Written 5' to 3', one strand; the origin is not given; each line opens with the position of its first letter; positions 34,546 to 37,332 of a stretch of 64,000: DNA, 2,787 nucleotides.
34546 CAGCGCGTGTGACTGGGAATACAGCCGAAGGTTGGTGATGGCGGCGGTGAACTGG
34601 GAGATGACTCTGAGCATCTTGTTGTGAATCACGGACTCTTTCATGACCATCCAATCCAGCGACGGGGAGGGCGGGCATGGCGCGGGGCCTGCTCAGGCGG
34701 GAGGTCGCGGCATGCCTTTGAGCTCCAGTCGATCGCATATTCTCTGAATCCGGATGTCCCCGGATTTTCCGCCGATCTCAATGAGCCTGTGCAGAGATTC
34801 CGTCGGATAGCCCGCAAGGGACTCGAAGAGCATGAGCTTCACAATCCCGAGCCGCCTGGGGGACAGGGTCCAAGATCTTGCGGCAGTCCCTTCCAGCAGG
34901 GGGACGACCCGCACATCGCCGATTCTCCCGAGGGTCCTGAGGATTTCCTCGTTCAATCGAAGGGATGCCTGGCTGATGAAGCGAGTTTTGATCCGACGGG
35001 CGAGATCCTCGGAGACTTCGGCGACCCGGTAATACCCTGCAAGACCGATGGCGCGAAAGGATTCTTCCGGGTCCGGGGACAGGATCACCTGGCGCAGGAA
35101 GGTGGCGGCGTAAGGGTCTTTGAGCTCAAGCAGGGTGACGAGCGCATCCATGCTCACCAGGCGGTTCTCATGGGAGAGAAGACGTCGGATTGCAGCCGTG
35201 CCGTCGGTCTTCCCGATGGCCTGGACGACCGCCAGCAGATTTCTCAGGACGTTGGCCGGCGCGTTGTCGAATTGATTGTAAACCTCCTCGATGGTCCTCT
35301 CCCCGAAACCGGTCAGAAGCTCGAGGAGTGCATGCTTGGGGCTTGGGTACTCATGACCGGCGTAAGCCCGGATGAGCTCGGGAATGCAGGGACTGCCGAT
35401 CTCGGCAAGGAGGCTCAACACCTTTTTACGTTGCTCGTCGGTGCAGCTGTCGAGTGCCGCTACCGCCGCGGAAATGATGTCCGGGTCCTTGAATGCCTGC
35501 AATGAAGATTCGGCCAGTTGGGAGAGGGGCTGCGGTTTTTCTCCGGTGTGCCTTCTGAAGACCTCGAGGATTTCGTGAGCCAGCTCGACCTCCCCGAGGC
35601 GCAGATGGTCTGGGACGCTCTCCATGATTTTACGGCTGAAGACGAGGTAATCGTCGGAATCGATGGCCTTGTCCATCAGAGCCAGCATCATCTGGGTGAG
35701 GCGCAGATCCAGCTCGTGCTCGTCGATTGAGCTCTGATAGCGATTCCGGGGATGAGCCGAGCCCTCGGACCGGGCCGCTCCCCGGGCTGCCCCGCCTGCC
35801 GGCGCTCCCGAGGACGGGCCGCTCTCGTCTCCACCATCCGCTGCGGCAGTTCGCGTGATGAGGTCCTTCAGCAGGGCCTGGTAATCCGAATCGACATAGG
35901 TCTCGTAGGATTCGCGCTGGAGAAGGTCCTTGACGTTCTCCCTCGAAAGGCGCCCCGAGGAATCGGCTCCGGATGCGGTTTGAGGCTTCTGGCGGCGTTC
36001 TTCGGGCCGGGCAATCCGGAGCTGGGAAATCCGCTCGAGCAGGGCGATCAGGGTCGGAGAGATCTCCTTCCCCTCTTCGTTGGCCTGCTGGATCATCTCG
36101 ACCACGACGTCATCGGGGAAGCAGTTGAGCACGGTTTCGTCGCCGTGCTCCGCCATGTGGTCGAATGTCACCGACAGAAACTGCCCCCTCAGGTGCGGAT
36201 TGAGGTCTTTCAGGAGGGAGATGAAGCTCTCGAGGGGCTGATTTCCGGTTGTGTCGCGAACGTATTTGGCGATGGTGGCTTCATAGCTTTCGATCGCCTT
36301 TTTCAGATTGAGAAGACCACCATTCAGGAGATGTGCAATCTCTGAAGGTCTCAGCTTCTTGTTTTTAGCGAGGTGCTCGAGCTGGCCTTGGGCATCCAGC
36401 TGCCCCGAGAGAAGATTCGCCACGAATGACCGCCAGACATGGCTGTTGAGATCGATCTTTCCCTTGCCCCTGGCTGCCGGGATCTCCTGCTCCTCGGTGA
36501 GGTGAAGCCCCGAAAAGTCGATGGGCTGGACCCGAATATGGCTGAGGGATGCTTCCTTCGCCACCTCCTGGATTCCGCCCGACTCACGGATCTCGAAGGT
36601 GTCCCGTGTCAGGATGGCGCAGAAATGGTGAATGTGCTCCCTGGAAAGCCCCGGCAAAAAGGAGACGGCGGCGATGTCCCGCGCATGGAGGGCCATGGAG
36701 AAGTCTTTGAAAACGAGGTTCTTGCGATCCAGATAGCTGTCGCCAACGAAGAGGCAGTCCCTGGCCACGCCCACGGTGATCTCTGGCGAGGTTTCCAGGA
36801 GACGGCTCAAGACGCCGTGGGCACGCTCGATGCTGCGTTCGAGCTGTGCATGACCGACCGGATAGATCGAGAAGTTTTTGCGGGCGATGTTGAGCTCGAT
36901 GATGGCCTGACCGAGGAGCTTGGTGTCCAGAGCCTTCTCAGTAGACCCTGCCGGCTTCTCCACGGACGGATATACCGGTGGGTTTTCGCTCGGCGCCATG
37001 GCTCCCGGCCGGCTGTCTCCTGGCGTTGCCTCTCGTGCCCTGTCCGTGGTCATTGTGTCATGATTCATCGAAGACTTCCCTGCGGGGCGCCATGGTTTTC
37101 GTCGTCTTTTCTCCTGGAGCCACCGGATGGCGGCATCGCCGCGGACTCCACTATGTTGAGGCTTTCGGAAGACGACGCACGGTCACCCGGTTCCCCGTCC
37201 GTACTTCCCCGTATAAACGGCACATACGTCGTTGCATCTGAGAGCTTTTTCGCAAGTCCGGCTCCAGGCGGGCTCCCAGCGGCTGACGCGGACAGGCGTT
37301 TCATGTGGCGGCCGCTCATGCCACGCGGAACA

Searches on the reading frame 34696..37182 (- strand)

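Call 70: search_protein_families(library=pfam, proteins=[window:34696-37182:-], max_evalue=0.00001)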
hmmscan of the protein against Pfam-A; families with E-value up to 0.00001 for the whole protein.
window:34696-37182:- (829 aa): 1 family
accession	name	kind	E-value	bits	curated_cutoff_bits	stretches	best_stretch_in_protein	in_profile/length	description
PF13646.12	HEAT_2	-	1.8e-09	38.2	27.7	0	638-706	8-77/88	HEAT repeats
